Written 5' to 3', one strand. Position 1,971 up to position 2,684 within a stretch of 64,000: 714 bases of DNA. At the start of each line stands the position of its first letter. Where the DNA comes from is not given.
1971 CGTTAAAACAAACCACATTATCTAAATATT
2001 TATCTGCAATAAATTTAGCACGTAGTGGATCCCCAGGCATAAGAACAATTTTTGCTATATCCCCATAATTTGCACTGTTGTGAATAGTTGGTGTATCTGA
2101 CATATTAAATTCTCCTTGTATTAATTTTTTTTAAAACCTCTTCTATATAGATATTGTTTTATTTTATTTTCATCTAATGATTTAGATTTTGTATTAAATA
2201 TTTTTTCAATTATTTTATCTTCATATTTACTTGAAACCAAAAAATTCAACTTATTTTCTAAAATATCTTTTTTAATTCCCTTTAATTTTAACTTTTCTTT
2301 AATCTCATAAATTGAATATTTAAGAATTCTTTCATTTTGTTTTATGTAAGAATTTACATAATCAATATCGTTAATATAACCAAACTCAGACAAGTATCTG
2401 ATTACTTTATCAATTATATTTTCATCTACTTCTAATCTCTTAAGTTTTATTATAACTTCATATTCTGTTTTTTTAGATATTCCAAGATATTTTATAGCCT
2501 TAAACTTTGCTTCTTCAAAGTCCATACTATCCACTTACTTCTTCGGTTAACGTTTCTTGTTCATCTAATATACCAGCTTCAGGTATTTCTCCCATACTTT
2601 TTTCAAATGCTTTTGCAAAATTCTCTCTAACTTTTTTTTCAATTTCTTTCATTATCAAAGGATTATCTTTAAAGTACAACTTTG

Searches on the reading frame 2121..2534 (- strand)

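Call 67: search_protein_families(library=pfam, proteins=[window:2121-2534:-], max_evalue=0.00001)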
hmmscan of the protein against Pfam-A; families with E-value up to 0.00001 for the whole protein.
window:2121-2534:- (137 aa): 1 family
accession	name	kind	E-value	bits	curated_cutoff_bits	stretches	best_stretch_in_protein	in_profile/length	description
PF21982.2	RecX_HTH1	-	6.1e-11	42.6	26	1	9-48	1-40/40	RecX, first three-helix domain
